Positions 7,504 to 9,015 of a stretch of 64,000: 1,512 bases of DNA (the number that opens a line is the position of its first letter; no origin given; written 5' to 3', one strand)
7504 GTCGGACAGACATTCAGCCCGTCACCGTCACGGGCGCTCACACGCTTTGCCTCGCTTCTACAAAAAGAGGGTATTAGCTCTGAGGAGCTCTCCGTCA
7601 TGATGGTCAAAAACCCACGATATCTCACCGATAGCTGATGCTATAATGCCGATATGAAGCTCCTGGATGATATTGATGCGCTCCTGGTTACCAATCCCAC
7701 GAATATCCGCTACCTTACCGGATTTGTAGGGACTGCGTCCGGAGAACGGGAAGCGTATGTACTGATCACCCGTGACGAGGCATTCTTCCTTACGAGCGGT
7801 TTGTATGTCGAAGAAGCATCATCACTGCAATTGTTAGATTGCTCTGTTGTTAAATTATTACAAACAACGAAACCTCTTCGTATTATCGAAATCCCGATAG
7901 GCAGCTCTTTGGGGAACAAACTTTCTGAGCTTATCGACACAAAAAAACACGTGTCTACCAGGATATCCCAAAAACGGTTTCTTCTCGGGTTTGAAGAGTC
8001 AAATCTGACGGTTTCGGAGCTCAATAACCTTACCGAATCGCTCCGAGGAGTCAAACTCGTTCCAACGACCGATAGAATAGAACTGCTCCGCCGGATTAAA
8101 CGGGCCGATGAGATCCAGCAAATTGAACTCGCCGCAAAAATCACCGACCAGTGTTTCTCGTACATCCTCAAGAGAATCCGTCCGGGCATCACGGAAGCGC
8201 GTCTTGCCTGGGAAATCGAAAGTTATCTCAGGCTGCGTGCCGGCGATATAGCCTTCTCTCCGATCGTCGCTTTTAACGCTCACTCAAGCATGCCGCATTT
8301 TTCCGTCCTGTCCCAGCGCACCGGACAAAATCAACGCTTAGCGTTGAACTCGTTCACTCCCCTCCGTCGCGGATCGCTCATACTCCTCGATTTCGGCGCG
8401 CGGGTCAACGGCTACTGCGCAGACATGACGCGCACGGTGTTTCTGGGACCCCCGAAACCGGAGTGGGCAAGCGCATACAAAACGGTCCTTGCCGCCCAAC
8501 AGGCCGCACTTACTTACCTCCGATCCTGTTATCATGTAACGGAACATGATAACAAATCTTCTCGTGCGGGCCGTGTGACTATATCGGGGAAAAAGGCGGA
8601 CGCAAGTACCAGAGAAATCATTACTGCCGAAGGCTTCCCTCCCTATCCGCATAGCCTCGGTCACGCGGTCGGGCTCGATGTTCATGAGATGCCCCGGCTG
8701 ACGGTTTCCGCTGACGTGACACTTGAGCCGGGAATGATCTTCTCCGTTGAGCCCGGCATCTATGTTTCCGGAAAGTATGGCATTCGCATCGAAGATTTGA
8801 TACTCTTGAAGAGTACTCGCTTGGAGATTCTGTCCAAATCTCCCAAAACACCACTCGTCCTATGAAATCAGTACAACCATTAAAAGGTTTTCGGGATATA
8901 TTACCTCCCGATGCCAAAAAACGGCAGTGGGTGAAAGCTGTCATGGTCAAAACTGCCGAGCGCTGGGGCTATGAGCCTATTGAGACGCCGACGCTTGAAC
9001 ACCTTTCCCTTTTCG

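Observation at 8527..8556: Hairpin palindrome inserted in-frame inside the M24 aminopeptidase gene, with a covarying second copy elsewhere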

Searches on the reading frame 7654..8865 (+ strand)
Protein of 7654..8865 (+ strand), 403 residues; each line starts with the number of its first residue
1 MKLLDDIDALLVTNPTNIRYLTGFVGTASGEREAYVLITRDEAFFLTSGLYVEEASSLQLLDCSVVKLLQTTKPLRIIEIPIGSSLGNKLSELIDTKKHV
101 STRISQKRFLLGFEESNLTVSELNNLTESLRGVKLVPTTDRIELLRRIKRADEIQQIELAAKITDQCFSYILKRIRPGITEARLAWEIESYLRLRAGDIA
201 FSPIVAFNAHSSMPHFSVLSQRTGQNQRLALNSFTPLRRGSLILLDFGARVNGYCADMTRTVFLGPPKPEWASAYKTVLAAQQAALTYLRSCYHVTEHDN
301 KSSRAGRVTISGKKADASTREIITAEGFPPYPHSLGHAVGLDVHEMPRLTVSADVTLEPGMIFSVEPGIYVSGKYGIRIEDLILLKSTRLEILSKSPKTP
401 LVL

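Call 17: search_protein_families(library=pfam, proteins=[window:7654-8865:+], max_evalue=0.01)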
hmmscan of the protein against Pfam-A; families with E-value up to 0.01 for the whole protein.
window:7654-8865:+ (403 aa): 2 families
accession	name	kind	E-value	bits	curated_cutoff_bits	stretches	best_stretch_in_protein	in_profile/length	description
PF00557.29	Peptidase_M24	-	2.6e-55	187.9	23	1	156-386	2-207/208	Metallopeptidase family M24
PF01321.24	Creatinase_N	-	5.4e-18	66.2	22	1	6-148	13-128/128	Creatinase/Prolidase N-terminal domain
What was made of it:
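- Checked: It lies in frame in ORF 7654..8865(+), which is PF00557 Peptidase_M24 plus Creatinase_N (call 17), and encodes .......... (residues 292-301).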

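Call 27: find_homologous_proteins(query=window:7654-8865:+, max_evalue=1e-20)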
Query window:7654-8865:+ (403 aa): 4195 proteins with E <= 1e-20 among 8000 candidates; the best 120 are listed.
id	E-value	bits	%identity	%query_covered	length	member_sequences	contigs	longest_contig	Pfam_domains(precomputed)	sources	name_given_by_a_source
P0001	3.8e-261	884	100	100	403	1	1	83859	PF01321.25,PF00557.30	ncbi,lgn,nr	ncbi:Xaa-Pro peptidase family protein [Patescibacteria group bacterium]|nr:Xaa-Pro peptidase family 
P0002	1.3e-118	414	52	98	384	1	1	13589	PF01321.25,PF00557.30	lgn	-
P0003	3.1e-116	407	53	100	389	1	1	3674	PF01321.25,PF00557.30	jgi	-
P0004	1.1e-114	402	53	100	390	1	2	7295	PF01321.25,PF00557.30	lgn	-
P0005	3.2e-113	397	49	98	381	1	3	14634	PF01321.25,PF00557.30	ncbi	-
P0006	7.9e-113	395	50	100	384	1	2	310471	PF01321.25,PF00557.30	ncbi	-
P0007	2.3e-112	394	52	100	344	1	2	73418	PF01321.25,PF00557.30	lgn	-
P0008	2.9e-112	394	50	100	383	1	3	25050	PF01321.25,PF00557.30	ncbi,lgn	-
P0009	3.3e-112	393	49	100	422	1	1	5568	PF01321.25,PF00557.30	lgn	-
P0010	3.4e-112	393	50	98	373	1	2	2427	PF01321.25,PF00557.30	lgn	-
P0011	4.1e-112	393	53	99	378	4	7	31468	PF01321.25,PF00557.30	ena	-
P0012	9.4e-112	392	50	98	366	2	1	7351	PF01321.25,PF00557.30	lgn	-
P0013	1.1e-111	392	53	98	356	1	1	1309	PF01321.25,PF00557.30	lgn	-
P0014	1.3e-111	391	49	100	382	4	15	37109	PF01321.25,PF00557.30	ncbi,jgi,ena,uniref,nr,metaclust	ncbi:MAG: Xaa-Pro aminopeptidase [Candidatus Gottesmanbacteria bacterium GW2011_GWA2_47_9]|uniref:Xa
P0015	1.3e-111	391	51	100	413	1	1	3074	PF01321.25,PF00557.30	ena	-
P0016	3.5e-111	390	52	98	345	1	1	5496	PF01321.25,PF00557.30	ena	-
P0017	4.5e-111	390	50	100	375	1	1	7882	PF01321.25,PF00557.30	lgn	-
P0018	6.9e-111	389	53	97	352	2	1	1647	PF01321.25,PF00557.30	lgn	-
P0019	7.2e-111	389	53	98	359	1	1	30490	PF01321.25,PF00557.30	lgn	-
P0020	7.5e-111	389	52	100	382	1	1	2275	PF01321.25,PF00557.30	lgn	-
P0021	1.3e-110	388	53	99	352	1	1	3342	PF01321.25,PF00557.30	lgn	-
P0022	2.1e-110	387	50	98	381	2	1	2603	PF01321.25,PF00557.30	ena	-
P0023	6.5e-110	386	52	100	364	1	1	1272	PF01321.25,PF00557.30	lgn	-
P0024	1.1e-109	385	50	100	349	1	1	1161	PF01321.25,PF00557.30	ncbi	-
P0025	1.6e-109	385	49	100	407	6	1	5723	PF01321.25,PF00557.30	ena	-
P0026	1.6e-109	385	52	100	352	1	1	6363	PF01321.25,PF00557.30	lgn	-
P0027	3.6e-109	383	52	99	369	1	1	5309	PF01321.25,PF00557.30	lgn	-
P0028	4.4e-109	383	51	99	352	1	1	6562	PF01321.25,PF00557.30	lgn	-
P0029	5.5e-109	383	49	100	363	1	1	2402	PF01321.25,PF00557.30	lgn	-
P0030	7.0e-109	382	51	100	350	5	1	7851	PF01321.25,PF00557.30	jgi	jgi:Xaa-Pro aminopeptidase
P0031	1.1e-108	382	49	100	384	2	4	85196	PF01321.25,PF00557.30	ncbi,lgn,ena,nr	ncbi:Xaa-Pro peptidase family protein [Patescibacteria group bacterium]|nr:Xaa-Pro peptidase family 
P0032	2.0e-108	381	52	98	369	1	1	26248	PF01321.25,PF00557.30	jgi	jgi:Xaa-Pro aminopeptidase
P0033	2.3e-108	381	50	100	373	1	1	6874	PF01321.25,PF00557.30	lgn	-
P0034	2.3e-108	381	50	100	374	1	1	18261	PF01321.25,PF00557.30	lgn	-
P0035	2.5e-108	381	53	99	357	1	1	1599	PF01321.25,PF00557.30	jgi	jgi:Xaa-Pro aminopeptidase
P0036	2.6e-108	381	50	99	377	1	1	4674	PF01321.25,PF00557.30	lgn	-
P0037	3.9e-108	380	49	100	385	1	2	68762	PF01321.25,PF00557.30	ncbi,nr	ncbi:aminopeptidase P family protein [Candidatus Gottesmanbacteria bacterium]|nr:aminopeptidase P fa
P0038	6.8e-108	379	51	99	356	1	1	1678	PF01321.25,PF00557.30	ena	-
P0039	1.5e-107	378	50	99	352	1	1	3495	PF01321.25,PF00557.30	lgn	-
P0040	1.8e-107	378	50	100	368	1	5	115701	PF01321.25,PF00557.30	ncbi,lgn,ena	-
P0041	5.0e-107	376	51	100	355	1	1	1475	PF01321.25,PF00557.30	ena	-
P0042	7.4e-107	376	48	100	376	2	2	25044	PF01321.25,PF00557.30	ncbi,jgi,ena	-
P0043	1.1e-106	375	51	98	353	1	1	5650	PF01321.25,PF00557.30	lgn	-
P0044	1.5e-106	375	48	100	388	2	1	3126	PF01321.25,PF00557.30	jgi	-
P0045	1.6e-106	375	50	99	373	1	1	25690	PF01321.25,PF00557.30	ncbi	-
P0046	1.8e-106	375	50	99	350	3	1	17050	PF01321.25,PF00557.30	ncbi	-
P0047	2.3e-106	374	51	100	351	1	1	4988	PF01321.25,PF00557.30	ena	-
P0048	2.4e-106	374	51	97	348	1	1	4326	PF01321.25,PF00557.30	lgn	-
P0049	2.9e-106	374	49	100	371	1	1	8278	PF01321.25,PF00557.30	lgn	-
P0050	6.0e-106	373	48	100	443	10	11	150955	PF01321.25,PF00557.30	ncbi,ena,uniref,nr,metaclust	ncbi:MAG: Peptidase M24 [Candidatus Gottesmanbacteria bacterium GW2011_GWB1_43_11]|uniref:Peptidase 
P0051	7.5e-106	373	49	100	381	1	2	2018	PF01321.25,PF00557.30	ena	-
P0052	1.1e-105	372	48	99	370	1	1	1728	PF01321.25,PF00557.30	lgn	-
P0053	1.4e-105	372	52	98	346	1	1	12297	PF01321.25,PF00557.30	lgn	-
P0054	1.4e-105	372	47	100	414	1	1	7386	PF01321.25,PF00557.30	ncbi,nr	ncbi:aminopeptidase P family protein [Candidatus Gottesmanbacteria bacterium]|nr:aminopeptidase P fa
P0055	2.5e-105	371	49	100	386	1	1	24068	PF01321.25,PF00557.30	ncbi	-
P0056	2.6e-105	371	50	100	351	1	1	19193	PF01321.25,PF00557.30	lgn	-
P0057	3.1e-105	370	49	100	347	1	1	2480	PF01321.25,PF00557.30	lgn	-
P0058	3.4e-105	370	50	100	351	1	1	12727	PF01321.25,PF00557.30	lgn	-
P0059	4.5e-105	370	47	100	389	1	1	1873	PF01321.25,PF00557.30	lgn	-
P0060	7.1e-105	369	49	100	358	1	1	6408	PF01321.25,PF00557.30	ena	-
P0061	9.0e-105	369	49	98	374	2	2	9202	PF01321.25,PF00557.30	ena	-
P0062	1.3e-104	368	53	98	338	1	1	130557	PF01321.25,PF00557.30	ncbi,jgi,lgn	-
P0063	2.0e-104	368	49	100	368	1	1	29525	PF01321.25,PF00557.30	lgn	-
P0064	5.1e-104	366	47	99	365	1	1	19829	PF01321.25,PF00557.30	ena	-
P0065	5.1e-104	366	51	100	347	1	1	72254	PF01321.25,PF00557.30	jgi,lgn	jgi:Xaa-Pro aminopeptidase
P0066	5.8e-104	366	48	100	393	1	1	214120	PF01321.25,PF00557.30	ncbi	-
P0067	6.5e-104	366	49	99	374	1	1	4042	PF01321.25,PF00557.30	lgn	-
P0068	1.0e-103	365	50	100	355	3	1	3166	PF01321.25,PF00557.30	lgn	-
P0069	1.4e-103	365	48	100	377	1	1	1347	PF01321.25,PF00557.30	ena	-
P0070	1.4e-103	365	48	100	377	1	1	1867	PF01321.25,PF00557.30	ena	-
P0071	1.5e-103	365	51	100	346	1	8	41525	PF01321.25,PF00557.30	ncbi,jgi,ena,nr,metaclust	ncbi:MAG: peptidase M24, Xaa-Pro aminopeptidase [Microgenomates group bacterium GW2011_GWC1_49_7]|nr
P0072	1.7e-103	365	49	99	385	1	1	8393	PF01321.25,PF00557.30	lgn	-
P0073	2.4e-103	364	53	98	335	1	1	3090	PF01321.25,PF00557.30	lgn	-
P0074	3.2e-103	364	49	100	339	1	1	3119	PF01321.25,PF00557.30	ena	-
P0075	3.6e-103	364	48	99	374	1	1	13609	PF01321.25,PF00557.30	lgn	-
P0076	3.8e-103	364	49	100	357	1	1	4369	PF01321.25,PF00557.30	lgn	-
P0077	4.0e-103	364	46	100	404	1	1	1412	PF01321.25,PF00557.30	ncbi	-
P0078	9.8e-103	362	50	98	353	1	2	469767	PF01321.25,PF00557.30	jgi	jgi:Xaa-Pro aminopeptidase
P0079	9.8e-103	362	48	100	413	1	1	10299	PF01321.25,PF00557.30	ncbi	-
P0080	1.1e-102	362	47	99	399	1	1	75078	PF01321.25,PF00557.30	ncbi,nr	ncbi:MAG: Xaa-Pro peptidase family protein [Candidatus Gottesmanbacteria bacterium]|nr:Xaa-Pro pepti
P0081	1.2e-102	362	48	100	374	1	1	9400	PF01321.25,PF00557.30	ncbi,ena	-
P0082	1.2e-102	362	46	100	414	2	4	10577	PF01321.25,PF00557.30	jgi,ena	-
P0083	1.3e-102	362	48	100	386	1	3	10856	PF01321.25,PF00557.30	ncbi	-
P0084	1.5e-102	362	49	99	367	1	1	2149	PF01321.25,PF00557.30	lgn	-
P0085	2.2e-102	361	48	100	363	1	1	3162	PF01321.25,PF00557.30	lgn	-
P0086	2.4e-102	361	48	100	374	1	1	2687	PF01321.25,PF00557.30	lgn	-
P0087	2.4e-102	361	50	100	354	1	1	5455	PF01321.25,PF00557.30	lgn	-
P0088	2.6e-102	361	45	100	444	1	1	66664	PF01321.25,PF00557.30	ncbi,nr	ncbi:aminopeptidase P family protein [Candidatus Gottesmanbacteria bacterium]|nr:aminopeptidase P fa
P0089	4.0e-102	360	49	100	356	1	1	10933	PF01321.25,PF00557.30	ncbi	-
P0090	4.2e-102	360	49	99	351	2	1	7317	PF01321.25,PF00557.30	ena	-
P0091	6.7e-102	359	49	99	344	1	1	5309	PF01321.25,PF00557.30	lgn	-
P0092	9.1e-102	359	48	100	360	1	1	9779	PF01321.25,PF00557.30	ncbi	-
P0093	9.3e-102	359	48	100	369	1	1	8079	PF01321.25,PF00557.30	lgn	-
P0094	1.2e-101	359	48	98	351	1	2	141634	PF01321.25,PF00557.30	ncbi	-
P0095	1.4e-101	358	49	100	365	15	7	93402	PF01321.25,PF00557.30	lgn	-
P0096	1.6e-101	358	48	100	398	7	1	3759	PF01321.25,PF00557.30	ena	-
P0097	2.1e-101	358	49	100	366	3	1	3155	PF01321.25,PF00557.30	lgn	-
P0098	2.4e-101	358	48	100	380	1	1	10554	PF01321.25,PF00557.30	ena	-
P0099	2.4e-101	358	48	100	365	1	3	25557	PF01321.25,PF00557.30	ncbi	-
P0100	3.0e-101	357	47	100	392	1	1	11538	PF01321.25,PF00557.30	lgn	-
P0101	3.4e-101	357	48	100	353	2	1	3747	PF01321.25,PF00557.30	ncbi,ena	ncbi:MAG: Xaa-Pro peptidase family protein [Patescibacteria group bacterium]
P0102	3.6e-101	357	50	98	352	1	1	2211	PF01321.25,PF00557.30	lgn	-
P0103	4.2e-101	357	48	99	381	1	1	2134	PF01321.25,PF00557.30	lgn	-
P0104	4.6e-101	357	51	100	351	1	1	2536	PF01321.25,PF00557.30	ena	-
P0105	4.9e-101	357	48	100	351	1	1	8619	PF01321.25,PF00557.30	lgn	-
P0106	5.5e-101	356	49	98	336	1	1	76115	PF01321.25,PF00557.30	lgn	-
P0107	5.6e-101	356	50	100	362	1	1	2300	PF01321.25,PF00557.30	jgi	jgi:Xaa-Pro aminopeptidase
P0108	1.3e-100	355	49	99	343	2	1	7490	PF01321.25,PF00557.30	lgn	-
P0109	1.4e-100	355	49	100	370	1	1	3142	PF01321.25,PF00557.30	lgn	-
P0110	1.7e-100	355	48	100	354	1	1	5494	PF01321.25,PF00557.30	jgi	jgi:Xaa-Pro aminopeptidase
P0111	2.7e-100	354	50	98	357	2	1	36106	PF01321.25,PF00557.30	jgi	-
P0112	2.9e-100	354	47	99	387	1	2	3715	PF01321.25,PF00557.30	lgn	-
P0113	3.3e-100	354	49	97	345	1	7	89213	PF01321.25,PF00557.30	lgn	-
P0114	4.2e-100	354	49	98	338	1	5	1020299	PF01321.25,PF00557.30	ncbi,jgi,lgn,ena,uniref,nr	ncbi:hypothetical protein A3A79_00730 [Candidatus Gottesmanbacteria bacterium RIFCSPLOWO2_01_FULL_43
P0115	4.6e-100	353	48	100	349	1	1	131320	PF01321.25,PF00557.30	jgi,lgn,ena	-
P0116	4.6e-100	353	47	100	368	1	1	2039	PF01321.25,PF00557.30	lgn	-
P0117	7.6e-100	353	47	100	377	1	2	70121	PF01321.25,PF00557.30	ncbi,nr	ncbi:aminopeptidase P family protein [Candidatus Gottesmanbacteria bacterium]|nr:aminopeptidase P fa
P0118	8.3e-100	353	44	100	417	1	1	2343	PF01321.25,PF00557.30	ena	-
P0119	1.1e-99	352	46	98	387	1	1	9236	PF01321.25,PF00557.30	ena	-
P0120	1.4e-99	352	49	99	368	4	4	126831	PF01321.25,PF00557.30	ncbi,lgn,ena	ncbi:MAG: Xaa-Pro peptidase family protein [Patescibacteria group bacterium]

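Call 33: find_encoding_contigs(protein=P0025, flank=6000, max_places=1)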
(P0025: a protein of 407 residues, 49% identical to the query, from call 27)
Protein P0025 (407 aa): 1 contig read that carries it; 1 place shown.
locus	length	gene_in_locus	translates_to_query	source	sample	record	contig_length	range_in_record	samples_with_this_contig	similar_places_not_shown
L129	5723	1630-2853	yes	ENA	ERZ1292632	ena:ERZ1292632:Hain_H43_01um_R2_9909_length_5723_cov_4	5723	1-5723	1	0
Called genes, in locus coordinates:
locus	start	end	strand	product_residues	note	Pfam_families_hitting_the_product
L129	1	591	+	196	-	?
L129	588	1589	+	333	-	-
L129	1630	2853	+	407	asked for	PF01321:Creatinase_N, PF00557:Peptidase_M24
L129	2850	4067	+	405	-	PF00152:tRNA-synt_2 (faint), PF13393:tRNA-synt_His, PF00587:tRNA-synt_2b (weak), PF13393:tRNA-synt_His, PF03129:HGTP_anticodon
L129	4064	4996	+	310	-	PF00892:EamA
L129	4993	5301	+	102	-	PF01197:Ribosomal_L31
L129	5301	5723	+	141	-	?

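Call 34: find_encoding_contigs(protein=P0009, flank=6000, max_places=1)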
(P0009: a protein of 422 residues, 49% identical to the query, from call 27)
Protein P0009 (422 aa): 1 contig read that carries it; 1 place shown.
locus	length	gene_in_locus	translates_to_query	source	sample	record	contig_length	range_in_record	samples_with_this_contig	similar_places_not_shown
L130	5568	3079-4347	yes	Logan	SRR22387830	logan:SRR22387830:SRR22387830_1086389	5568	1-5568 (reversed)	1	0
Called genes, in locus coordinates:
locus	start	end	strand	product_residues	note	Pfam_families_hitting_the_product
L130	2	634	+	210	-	?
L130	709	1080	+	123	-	PF01371:Trp_repressor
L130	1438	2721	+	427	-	-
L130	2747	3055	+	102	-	-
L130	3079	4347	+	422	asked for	PF01321:Creatinase_N, PF00557:Peptidase_M24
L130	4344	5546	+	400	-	PF13393:tRNA-synt_His, PF00587:tRNA-synt_2b, PF03129:HGTP_anticodon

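Call 35: find_encoding_contigs(protein=P0011, flank=6000, max_places=1)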
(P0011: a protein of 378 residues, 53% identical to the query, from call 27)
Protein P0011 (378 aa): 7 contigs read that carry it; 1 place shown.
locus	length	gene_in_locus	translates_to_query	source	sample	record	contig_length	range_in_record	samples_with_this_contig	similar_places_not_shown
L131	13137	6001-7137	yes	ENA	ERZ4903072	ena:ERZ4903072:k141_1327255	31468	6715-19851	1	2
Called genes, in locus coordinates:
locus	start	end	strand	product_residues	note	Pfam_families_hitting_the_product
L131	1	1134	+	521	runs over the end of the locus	PF00221:Lyase_aromatic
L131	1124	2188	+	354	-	PF00291:PALP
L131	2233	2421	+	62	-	-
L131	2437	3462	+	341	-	PF00391:PEP-utilizers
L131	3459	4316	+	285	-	-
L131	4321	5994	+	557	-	PF17391:Urocanase_N, PF01175:Urocanase, PF17392:Urocanase_C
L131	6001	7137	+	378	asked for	PF01321:Creatinase_N, PF00557:Peptidase_M24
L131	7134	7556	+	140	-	-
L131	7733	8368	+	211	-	PF26317:CntK_N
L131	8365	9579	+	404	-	PF13393:tRNA-synt_His, PF00587:tRNA-synt_2b, PF03129:HGTP_anticodon, PF12745:HGTP_anticodon2 (weak)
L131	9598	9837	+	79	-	PF05635:23S_rRNA_IVP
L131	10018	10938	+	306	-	PF00892:EamA, PF03151:TPT (faint), PF00892:EamA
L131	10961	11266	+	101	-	PF01197:Ribosomal_L31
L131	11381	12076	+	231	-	PF03462:PCRF, PF00472:RF-1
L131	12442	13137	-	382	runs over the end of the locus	PF00089:Trypsin, PF10459:Peptidase_S46 (faint), PF13365:Trypsin_2, PF00595:PDZ (weak), PF13180:PDZ_2, PF17820:PDZ_6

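Call 36: find_encoding_contigs(protein=P0050, flank=6000, max_places=1)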
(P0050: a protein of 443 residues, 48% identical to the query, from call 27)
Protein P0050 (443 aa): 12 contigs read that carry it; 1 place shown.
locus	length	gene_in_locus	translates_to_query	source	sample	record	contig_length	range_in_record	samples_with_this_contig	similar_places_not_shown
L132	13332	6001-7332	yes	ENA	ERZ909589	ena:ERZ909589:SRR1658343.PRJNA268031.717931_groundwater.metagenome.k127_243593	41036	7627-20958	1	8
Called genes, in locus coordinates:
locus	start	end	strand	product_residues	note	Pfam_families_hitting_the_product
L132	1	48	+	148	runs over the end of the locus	-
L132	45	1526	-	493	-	PF02789:Peptidase_M17_N, PF00883:Peptidase_M17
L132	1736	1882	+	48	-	-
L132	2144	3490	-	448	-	PF00772:DnaB, PF03796:DnaB_C, PF06745:ATPase (weak), PF13481:AAA_25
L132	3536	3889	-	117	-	PF05635:23S_rRNA_IVP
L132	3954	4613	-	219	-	PF13483:Lactamase_B_3, PF12706:Lactamase_B_2 (weak)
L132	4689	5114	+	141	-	PF09136:Glucodextran_B (weak)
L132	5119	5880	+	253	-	-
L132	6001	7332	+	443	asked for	PF01321:Creatinase_N, PF00557:Peptidase_M24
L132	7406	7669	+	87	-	PF01541:GIY-YIG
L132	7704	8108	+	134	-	PF00903:Glyoxalase, PF12681:Glyoxalase_2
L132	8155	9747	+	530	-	-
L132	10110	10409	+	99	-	PF01371:Trp_repressor, PF13384:HTH_23 (weak), PF13936:HTH_38 (weak)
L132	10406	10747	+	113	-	PF11969:DcpS_C, PF01230:HIT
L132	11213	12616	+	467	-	PF26317:CntK_N, PF00583:Acetyltransf_1, PF13508:Acetyltransf_7 (weak)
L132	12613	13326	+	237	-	PF01427:Peptidase_M15, PF02557:VanY (faint)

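Call 40: search_protein_families(library=ncbifam, proteins=[L130:709-1080:+, L132:10110-10409:+], max_evalue=0.01)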
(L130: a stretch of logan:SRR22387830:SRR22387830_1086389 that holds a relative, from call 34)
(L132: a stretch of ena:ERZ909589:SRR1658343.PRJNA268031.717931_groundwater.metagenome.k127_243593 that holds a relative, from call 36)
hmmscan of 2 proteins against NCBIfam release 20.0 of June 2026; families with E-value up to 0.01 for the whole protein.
L130:709-1080:+ (123 aa): 2 families
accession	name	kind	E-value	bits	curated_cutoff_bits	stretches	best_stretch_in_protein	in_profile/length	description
TIGR02531.1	yecD_yerC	hypoth_equivalog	4.3e-16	59.1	42.2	1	16-100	3-87/88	YerC/YecD family TrpR-related protein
TIGR01321.1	TrpR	equivalog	7.5e-08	32.7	67.25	1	22-88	13-80/94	trp operon repressor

L132:10110-10409:+ (99 aa): 5 families
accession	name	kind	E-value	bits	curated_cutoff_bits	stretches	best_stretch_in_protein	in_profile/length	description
TIGR02531.1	yecD_yerC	hypoth_equivalog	2.6e-21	75.9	42.2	1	9-93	3-87/88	YerC/YecD family TrpR-related protein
TIGR01321.1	TrpR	equivalog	1.6e-07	31.7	67.25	1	9-80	7-79/94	trp operon repressor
NF033545.0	transpos_IS630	equivalog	0.0016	17.9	100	1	46-87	1-44/299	IS630 family transposase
TIGR01756.1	LDH_protist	equivalog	0.0053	15.9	486.25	1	45-84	130-169/313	lactate dehydrogenase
TIGR01759.1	MalateDH-SF1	subfamily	0.007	15.4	345.65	1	45-84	149-188/327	malate dehydrogenase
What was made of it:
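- The bracketed protein is a 146-aa helix-turn-helix protein with no catalytic domain (calls 17, 40).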

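Call 49: find_encoding_contigs(protein=P0014, flank=10000, max_places=1)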
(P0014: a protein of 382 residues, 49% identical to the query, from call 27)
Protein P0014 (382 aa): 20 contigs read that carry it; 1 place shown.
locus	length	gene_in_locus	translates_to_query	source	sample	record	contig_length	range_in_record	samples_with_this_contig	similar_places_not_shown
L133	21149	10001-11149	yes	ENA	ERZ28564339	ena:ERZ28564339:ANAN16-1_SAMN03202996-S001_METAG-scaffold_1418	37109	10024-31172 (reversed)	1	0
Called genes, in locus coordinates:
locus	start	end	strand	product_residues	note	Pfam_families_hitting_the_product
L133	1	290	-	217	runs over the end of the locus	PF00883:Peptidase_M17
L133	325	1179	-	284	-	-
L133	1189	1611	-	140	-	PF01850:PIN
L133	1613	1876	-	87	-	PF04014:MazE_antitoxin (faint)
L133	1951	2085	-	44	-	-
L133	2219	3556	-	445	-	PF00772:DnaB, PF03796:DnaB_C, PF13481:AAA_25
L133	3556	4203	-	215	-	PF13483:Lactamase_B_3, PF12706:Lactamase_B_2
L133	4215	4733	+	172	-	PF09136:Glucodextran_B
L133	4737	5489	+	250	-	-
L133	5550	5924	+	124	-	PF01371:Trp_repressor, PF13384:HTH_23 (weak)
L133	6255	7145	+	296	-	PF26317:CntK_N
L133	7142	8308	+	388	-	-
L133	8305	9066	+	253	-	-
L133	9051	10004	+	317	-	PF01156:IU_nuc_hydro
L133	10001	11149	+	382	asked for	PF01321:Creatinase_N, PF00557:Peptidase_M24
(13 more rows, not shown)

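Call 50: find_encoding_contigs(protein=P0037, flank=10000, max_places=1)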
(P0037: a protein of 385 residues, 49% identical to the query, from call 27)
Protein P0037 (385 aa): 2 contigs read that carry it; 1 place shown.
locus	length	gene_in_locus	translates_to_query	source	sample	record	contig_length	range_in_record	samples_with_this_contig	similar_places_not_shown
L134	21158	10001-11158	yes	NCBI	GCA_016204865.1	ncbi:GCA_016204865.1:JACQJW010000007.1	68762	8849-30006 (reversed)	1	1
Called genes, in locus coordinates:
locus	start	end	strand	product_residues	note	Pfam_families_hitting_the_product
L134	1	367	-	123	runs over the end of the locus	PF01258:zf-dskA_traR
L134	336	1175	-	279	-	PF01790:LGT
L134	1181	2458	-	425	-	PF05977:MFS_3, PF07690:MFS_1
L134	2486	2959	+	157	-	-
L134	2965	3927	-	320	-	-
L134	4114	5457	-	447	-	PF00772:DnaB, PF03796:DnaB_C, PF13481:AAA_25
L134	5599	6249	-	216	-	PF13483:Lactamase_B_3, PF12706:Lactamase_B_2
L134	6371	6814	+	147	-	-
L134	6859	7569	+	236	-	-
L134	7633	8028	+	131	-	PF01371:Trp_repressor, PF13384:HTH_23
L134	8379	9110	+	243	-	-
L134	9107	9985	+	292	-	PF19799:DUF6282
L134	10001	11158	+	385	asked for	PF01321:Creatinase_N, PF00557:Peptidase_M24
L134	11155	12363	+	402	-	PF13393:tRNA-synt_His, PF00587:tRNA-synt_2b, PF03129:HGTP_anticodon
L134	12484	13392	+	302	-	PF00892:EamA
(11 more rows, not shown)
